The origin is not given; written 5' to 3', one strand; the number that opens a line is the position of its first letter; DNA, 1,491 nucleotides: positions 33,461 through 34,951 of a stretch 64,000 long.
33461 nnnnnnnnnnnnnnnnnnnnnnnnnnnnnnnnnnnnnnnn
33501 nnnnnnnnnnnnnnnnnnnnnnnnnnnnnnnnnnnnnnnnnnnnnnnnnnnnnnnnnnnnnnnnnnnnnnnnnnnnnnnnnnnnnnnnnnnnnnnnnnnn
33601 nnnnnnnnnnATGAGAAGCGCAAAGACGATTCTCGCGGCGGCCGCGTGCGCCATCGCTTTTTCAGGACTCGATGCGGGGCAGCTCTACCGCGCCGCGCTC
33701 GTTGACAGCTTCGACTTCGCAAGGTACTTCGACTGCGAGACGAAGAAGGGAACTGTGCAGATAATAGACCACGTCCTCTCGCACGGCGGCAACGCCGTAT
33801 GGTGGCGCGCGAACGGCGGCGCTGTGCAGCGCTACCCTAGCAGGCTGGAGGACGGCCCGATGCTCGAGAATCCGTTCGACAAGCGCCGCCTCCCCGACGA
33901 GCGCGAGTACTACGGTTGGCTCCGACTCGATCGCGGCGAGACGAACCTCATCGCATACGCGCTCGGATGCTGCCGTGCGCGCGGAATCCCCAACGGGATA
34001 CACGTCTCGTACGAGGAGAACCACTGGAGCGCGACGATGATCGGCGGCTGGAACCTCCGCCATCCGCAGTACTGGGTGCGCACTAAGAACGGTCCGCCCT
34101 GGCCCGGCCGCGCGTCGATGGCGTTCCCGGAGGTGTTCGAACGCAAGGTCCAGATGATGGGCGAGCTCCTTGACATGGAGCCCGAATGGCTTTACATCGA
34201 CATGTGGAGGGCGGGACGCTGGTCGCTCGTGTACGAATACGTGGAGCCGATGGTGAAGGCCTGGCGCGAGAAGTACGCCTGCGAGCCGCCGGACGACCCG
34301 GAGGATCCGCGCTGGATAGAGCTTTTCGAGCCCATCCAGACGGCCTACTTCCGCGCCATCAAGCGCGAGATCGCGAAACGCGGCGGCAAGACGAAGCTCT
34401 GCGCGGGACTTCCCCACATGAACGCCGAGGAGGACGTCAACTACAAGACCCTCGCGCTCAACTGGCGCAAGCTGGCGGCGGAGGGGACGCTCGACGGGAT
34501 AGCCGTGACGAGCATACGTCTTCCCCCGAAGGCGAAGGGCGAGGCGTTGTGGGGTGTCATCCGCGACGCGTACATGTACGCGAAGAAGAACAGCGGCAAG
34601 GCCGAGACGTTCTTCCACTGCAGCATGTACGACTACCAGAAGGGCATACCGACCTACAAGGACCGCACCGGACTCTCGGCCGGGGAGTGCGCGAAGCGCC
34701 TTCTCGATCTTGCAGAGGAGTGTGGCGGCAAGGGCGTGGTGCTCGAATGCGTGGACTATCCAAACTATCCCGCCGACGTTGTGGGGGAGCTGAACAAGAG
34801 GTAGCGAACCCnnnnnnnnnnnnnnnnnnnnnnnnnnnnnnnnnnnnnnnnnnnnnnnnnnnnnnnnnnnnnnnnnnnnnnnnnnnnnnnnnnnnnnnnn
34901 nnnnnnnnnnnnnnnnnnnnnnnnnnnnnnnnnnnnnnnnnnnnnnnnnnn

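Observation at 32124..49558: Triplicated three-gene cassette: PD40 beta-propeller + ATGA-coupled secreted hydrolase-like protein + giant PATR-repeat surface protein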

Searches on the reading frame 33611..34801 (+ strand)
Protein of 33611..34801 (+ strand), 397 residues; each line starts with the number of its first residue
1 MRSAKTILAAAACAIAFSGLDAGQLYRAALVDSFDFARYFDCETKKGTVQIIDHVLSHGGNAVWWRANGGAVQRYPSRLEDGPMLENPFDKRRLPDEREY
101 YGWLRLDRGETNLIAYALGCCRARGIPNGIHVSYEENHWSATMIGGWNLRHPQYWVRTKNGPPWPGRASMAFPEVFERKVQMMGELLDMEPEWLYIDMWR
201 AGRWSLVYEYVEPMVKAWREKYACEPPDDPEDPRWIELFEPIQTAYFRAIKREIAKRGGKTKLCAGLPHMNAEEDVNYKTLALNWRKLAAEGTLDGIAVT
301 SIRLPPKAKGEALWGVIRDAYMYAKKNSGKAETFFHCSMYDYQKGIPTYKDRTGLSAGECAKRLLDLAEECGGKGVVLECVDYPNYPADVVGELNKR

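Call 4: search_protein_families(library=pfam, proteins=[window:33611-34801:+], max_evalue=0.01)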
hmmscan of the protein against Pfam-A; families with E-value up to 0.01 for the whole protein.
window:33611-34801:+ (397 aa): 0 families

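Call 8: search_protein_families(library=ncbifam, proteins=[window:33611-34801:+], max_evalue=0.01)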
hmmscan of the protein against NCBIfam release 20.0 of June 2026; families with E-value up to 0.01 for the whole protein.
window:33611-34801:+ (397 aa): 0 families

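Call 9: search_solved_structures(query=window:33611-34801:+, max_evalue=10)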
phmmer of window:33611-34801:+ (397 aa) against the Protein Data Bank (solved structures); distinct sequences matched with E-value up to 10: 1.
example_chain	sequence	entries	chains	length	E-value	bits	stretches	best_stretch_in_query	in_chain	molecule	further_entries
4bhq_A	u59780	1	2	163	0.85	11.5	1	285-362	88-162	COMPETENCE PROTEIN PILN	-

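Call 10: find_homologous_proteins(query=window:33611-34801:+, max_evalue=0.001)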
Query window:33611-34801:+ (397 aa): 88 proteins with E <= 0.001 among 3121 candidates.
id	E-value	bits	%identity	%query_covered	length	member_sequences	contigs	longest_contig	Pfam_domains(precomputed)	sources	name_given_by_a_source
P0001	6.0e-281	949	100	100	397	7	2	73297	-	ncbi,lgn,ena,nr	ncbi:MAG: hypothetical protein IKO72_04585 [Kiritimatiellae bacterium]|nr:hypothetical protein [Kiri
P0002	5.1e-202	689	74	100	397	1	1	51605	-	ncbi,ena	-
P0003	5.0e-162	558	71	84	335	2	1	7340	-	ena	-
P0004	2.2e-150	519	59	93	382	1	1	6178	-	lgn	-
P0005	5.5e-146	505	57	98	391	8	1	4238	-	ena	-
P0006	9.2e-144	497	57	93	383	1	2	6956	-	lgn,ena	-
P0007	3.3e-142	492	56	99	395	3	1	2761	-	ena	-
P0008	8.2e-142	491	56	93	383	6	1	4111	-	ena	-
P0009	3.1e-140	486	55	93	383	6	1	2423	-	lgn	-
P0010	6.6e-126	439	51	97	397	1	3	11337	-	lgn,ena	-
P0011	1.3e-110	388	46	97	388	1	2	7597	-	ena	-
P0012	7.6e-110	386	46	99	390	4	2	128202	-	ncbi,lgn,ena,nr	ncbi:MAG: hypothetical protein IKO72_00385 [Kiritimatiellae bacterium]|nr:hypothetical protein [Kiri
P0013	3.1e-109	384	45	99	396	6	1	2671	-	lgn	-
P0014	4.3e-109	383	47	97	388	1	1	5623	-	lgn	-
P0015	7.8e-109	382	46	98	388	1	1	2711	-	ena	-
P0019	1.2e-103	365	46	91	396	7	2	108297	-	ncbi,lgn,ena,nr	ncbi:MAG: hypothetical protein IKO72_10880 [Kiritimatiellae bacterium]|nr:hypothetical protein [Kiri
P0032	5.3e-87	310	41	95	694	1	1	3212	PF26549.1,PF00930.28,PF26550.2,PF07676.19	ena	-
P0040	2.1e-85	305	39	98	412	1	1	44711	PF02638.22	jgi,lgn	jgi:hypothetical protein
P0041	4.0e-85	304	40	92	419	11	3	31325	PF02638.22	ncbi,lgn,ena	-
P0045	1.2e-83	299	39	96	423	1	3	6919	PF02638.22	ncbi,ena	-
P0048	1.2e-82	296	40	98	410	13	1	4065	PF02638.22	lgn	-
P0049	2.1e-82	295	40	93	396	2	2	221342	-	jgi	jgi:hypothetical protein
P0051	3.0e-82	295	39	93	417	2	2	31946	PF02638.22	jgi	jgi:hypothetical protein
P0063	4.1e-80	288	41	90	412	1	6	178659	PF02638.22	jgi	jgi:hypothetical protein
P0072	1.3e-77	280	37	96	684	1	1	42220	PF26549.1,PF26550.2,PF07676.19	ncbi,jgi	ncbi:MAG: hypothetical protein ACOX9C_05685 [Kiritimatiellia bacterium]|jgi:hypothetical protein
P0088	2.9e-58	216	34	92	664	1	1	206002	PF13385.14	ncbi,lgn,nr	ncbi:MAG: LamG domain-containing protein [Kiritimatiellaeota bacterium]|nr:LamG domain-containing pr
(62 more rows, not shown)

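Call 14: search_solved_structures(query=A1, max_evalue=10)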
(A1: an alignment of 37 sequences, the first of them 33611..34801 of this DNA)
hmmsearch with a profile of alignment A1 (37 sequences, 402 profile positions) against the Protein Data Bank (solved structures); distinct sequences matched with E-value up to 10: 3.
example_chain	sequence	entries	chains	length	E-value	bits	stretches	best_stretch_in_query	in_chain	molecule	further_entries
6rzd_A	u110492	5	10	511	0.12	14.1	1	91-200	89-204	exosialidase from uncultured bacterium pG7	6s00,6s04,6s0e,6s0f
9uo7_A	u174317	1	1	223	0.24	13.1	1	303-394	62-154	Cell cycle associated protein MOB1, putative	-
5aar_A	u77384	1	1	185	0.72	11.6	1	25-106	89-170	POTASSIUM CHANNEL AKT1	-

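Call 15: find_encoding_contigs(protein=P0072, flank=10000, max_places=2)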
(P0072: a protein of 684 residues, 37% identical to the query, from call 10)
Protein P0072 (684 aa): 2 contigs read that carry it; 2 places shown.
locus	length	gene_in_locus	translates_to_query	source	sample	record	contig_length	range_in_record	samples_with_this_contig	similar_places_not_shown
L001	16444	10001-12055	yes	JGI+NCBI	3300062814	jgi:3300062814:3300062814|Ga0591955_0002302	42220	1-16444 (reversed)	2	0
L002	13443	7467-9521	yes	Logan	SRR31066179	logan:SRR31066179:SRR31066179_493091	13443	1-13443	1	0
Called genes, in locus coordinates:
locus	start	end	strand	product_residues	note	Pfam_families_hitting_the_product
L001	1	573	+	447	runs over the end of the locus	PF00145:DNA_methylase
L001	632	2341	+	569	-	PF02836:Glyco_hydro_2_C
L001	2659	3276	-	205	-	-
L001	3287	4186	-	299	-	PF07883:Cupin_2 (weak), PF12833:HTH_18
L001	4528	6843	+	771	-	PF13306:LRR_5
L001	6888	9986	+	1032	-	-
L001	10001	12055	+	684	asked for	PF07676:PD40 (faint), PF26550:Tricorn_2nd, PF26549:Tricorn_N (weak)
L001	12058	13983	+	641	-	-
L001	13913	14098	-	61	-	-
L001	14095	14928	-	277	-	PF01261:AP_endonuc_2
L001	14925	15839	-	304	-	PF01261:AP_endonuc_2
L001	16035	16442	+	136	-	PF01797:Y1_Tnp (weak)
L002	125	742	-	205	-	-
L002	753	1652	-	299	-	PF07883:Cupin_2 (weak), PF12833:HTH_18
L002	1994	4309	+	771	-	PF13306:LRR_5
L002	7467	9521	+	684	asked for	PF07676:PD40 (faint), PF26550:Tricorn_2nd, PF26549:Tricorn_N (weak)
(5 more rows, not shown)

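Call 18: predict_structure(alignment_id=A1)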
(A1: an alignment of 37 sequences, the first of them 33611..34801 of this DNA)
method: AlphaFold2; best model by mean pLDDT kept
length: 397 residues; sequences in the alignment: 37
mean_pLDDT: 90.6   pTM: 0.89
mean pLDDT of the five models: 90.6, 89.3, 89.2, 88.8, 88.2
residues with pLDDT >= 90: 293; 70-90: 64; 50-70: 35; < 50: 5
segments of 3 or more residues with pLDDT < 50: 94-96
pLDDT, mean of each block of 10 residues (from residue 1): 68 62 83 90 96 96 94 89 63 53 79 97 98 79 83 95 91 97 97 95 90 98 98 98 98 98 97 92 98 98 96 98 98 96 92 98 98 95 89 95
secondary structure, 60 per line:
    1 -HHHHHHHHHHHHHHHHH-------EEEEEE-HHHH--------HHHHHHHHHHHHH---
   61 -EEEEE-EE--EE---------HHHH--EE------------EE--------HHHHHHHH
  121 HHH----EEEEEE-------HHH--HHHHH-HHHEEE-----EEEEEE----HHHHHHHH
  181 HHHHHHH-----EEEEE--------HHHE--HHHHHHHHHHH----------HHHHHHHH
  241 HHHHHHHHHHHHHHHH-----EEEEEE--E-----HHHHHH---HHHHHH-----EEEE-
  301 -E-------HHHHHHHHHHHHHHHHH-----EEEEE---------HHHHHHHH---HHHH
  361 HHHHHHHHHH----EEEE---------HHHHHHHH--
elements in order: H2-18 E26-31 H33-36 H45-57 E62-66 H83-86 H113-123 E128-133 H146-150 E155-157 E163-168 H173-187 E193-197 H212-222 H233-256 E262-267 H276-281 H285-290 E296-299 H310-326 E332-336 H346-353 H357-370 E375-378 H388-395

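Call 22: find_encoding_contigs(protein=P0049, flank=10000, max_places=1)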
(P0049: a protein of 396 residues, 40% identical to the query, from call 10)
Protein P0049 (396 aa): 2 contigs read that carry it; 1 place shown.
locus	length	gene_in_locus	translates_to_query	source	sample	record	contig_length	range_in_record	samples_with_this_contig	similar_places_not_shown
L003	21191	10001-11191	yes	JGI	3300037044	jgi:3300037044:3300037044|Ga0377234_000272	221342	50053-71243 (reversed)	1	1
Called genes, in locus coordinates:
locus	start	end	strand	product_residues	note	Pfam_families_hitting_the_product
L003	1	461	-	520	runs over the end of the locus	-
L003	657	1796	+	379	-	-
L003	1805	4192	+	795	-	PF17957:Big_7 (weak)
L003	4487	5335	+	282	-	PF04055:Radical_SAM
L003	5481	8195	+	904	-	PF25788:Ig_Rha78A_N, PF08531:Bac_rhamnosid_N, PF05592:Bac_rhamnosid, PF17389:Bac_rhamnosid6H, PF17390:Bac_rhamnosid_C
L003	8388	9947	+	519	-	PF00930:DPPIV_N (faint), PF07676:PD40 (weak), PF26549:Tricorn_N (weak), PF26550:Tricorn_2nd, PF07676:PD40 (weak), PF26549:Tricorn_N, PF07676:PD40 (weak), PF13385:Laminin_G_3 (weak), +1 more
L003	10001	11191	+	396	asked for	-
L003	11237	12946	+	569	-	PF16371:MetallophosN, PF00149:Metallophos, PF16370:MetallophosC (weak)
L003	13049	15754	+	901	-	PF24996:NANM, PF24681:Kelch_KLHDC2_KLHL20_DRC7, PF01344:Kelch_1 (weak), PF13415:Beta-prop_FBX42 (weak), PF24996:NANM, PF00474:SSF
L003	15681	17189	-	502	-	PF01171:ATP_bind_3, PF11734:TilS_C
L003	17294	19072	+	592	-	PF00270:DEAD, PF00271:Helicase_C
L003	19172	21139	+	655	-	PF07944:Beta-AFase-like_GH127_cat, PF07470:Glyco_hydro_88 (faint), PF20736:Glyco_hydro127M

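Call 23: find_encoding_contigs(protein=P0088, flank=10000, max_places=1)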
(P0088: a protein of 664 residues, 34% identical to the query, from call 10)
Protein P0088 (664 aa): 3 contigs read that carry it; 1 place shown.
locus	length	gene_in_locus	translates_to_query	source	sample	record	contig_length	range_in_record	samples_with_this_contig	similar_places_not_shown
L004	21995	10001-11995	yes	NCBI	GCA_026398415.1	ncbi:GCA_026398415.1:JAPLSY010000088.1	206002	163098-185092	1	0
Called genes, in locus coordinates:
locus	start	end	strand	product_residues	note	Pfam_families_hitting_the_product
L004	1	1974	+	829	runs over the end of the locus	PF02638:GHL10 (weak)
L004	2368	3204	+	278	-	PF13385:Laminin_G_3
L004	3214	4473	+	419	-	PF02638:GHL10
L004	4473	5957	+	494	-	PF26549:Tricorn_N, PF26550:Tricorn_2nd, PF07676:PD40, PF25174:Beta-prop_THOC3 (faint), PF00930:DPPIV_N (faint), PF26549:Tricorn_N, PF07676:PD40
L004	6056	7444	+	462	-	PF13229:Beta_helix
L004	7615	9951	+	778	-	PF01074:Glyco_hydro_38N (weak)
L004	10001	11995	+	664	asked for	PF13385:Laminin_G_3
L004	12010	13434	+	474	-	PF26549:Tricorn_N, PF26550:Tricorn_2nd, PF07676:PD40, PF25174:Beta-prop_THOC3 (weak), PF26549:Tricorn_N, PF07676:PD40 (weak), PF26550:Tricorn_2nd (weak), PF26549:Tricorn_N (weak), +3 more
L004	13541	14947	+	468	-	-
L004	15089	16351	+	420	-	PF13088:BNR_2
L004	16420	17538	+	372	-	PF24316:Tli3 (faint), PF02012:BNR (faint), PF13088:BNR_2 (weak)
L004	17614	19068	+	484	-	-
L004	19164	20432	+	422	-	-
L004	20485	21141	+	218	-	PF00300:His_Phos_1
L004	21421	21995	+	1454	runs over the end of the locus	PF01839:FG-GAP (faint), PF13385:Laminin_G_3, PF12256:TcdB_toxin_midN (faint), PF13517:FG-GAP_3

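Call 28: search_solved_structures(query=A1, max_evalue=10, show_alignments=1)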
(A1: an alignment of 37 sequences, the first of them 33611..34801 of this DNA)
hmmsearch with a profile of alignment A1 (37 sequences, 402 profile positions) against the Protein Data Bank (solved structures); distinct sequences matched with E-value up to 10: 3.
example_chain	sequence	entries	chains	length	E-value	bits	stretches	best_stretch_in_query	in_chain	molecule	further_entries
6rzd_A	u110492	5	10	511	0.12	14.1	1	91-200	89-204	exosialidase from uncultured bacterium pG7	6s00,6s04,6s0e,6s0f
9uo7_A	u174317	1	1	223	0.24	13.1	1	303-394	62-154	Cell cycle associated protein MOB1, putative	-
5aar_A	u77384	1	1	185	0.72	11.6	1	25-106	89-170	POTASSIUM CHANNEL AKT1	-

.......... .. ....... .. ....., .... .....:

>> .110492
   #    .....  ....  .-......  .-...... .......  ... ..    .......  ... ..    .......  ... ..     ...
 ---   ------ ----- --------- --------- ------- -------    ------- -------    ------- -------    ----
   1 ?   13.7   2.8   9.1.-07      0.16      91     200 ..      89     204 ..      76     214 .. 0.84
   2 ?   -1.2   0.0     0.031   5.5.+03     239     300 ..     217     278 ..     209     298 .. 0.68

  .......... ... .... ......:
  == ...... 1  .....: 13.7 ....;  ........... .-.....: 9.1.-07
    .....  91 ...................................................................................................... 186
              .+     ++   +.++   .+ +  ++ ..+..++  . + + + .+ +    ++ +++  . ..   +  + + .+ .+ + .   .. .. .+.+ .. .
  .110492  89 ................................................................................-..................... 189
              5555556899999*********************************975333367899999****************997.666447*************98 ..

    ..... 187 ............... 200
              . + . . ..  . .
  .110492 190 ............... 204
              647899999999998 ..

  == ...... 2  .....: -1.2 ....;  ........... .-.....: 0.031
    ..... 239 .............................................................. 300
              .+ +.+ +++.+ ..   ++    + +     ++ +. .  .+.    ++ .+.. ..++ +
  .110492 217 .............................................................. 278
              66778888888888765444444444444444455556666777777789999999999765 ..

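Call 38: find_related_loci(query=A1, collection=genome_contigs, flank=10000)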
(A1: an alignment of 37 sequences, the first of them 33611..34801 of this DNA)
Query A1 (397 aa) in genome_contigs; peptide patterns used: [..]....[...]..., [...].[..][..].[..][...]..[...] (x = any residue, [..] = any of these).
131 stretches matched a pattern; 102 encode a relative of the query (tblastn E <= 1e-3); the best 80 are kept; 80 distinct loci.
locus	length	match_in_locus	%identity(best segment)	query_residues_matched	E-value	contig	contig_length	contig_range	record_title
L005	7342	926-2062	43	14-396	3e-101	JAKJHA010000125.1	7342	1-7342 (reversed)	MAG: Verrucomicrobia bacterium isolate UR.bin27 UR_contig_32569, whole genome shotgun sequence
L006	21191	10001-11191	41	4-394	7e-95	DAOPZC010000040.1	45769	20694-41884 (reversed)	MAG TPA_asm: Kiritimatiellia bacterium isolate AMR_MDS_1298 NODE_661_length_45769_cov_17.920593, whole genome shotgun se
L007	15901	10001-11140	41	1-382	2e-93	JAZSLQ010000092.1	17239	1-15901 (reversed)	MAG: Kiritimatiellia bacterium isolate T1900044557_TS20190023.MAGScoT_cleanbin_000052 SGB_318_k141_522796, whole genome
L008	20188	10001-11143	42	5-388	5e-93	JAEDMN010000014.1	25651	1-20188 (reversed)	MAG: Kiritimatiellae bacterium isolate MAG267 NODE_1554_length_25651_cov_10.068604, whole genome shotgun sequence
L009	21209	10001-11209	41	1-394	5e-92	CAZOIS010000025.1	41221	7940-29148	MAG TPA_asm: uncultured Lentisphaeraceae bacterium isolate SRP220891_co1_81 genome assembly, contig: NODE_1833_length_41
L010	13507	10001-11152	42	22-396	1e-90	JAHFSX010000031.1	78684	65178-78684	MAG: Verrucomicrobia bacterium isolate nzgw607 NODE_156_length_78685_cov_5.574640, whole genome shotgun sequence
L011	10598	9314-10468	41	1-394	4e-90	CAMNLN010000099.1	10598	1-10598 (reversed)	MAG: uncultured Verrucomicrobia bacterium isolate SRR1222429_bin.139_metaWRAP_v1.3_MAG genome assembly, contig: NODE.171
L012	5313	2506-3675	40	1-397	3e-90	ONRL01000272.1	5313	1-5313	uncultured Lentisphaerae bacterium isolate RUG572 genome assembly, contig: scaffold_36427, whole genome shotgun sequence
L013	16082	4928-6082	40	1-390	2e-88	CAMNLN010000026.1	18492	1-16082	MAG: uncultured Verrucomicrobia bacterium isolate SRR1222429_bin.139_metaWRAP_v1.3_MAG genome assembly, contig: NODE.658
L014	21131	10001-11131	39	28-396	3e-89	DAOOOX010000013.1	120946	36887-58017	MAG TPA_asm: Verrucomicrobiia bacterium isolate AMR_MDS_2612 NODE_131_length_120946_cov_12.404149, whole genome shotgun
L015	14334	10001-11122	40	22-386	6e-88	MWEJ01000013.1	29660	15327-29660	MAG: Verrucomicrobia bacterium ADurb.Bin070 BWX70_contig000013, whole genome shotgun sequence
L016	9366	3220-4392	40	1-390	1e-86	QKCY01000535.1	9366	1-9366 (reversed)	MAG: Victivallales bacterium isolate SZUA-436 scaffold_27853, whole genome shotgun sequence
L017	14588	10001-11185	39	9-396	4e-86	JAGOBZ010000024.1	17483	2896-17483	MAG: Kiritimatiellae bacterium isolate Go_SlDig_bin_208 Go_SlDig_9288_length_17483_cov_7.790735, whole genome shotgun se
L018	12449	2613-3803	39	4-390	6e-86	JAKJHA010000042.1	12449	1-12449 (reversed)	MAG: Verrucomicrobia bacterium isolate UR.bin27 UR_contig_14351, whole genome shotgun sequence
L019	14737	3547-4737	38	14-394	1e-85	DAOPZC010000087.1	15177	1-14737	MAG TPA_asm: Kiritimatiellia bacterium isolate AMR_MDS_1298 NODE_4240_length_15177_cov_21.155403, whole genome shotgun s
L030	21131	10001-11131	38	1-386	2e-82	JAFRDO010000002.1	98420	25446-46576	MAG: Kiritimatiellae bacterium isolate RGIG2398 Goat_Ileum-4__c8890, whole genome shotgun sequence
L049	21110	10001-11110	38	4-363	2e-76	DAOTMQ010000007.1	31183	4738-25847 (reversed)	MAG TPA_asm: Kiritimatiellia bacterium isolate AMR_MDS_2917 NODE_1725_length_31183_cov_9.152628, whole genome shotgun se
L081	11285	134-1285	34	3-386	4e-65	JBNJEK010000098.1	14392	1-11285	MAG: Armatimonadota bacterium isolate Y23_14dBSd3.bin.89 NODE_3056_length_14392_cov_8.000560, whole genome shotgun seque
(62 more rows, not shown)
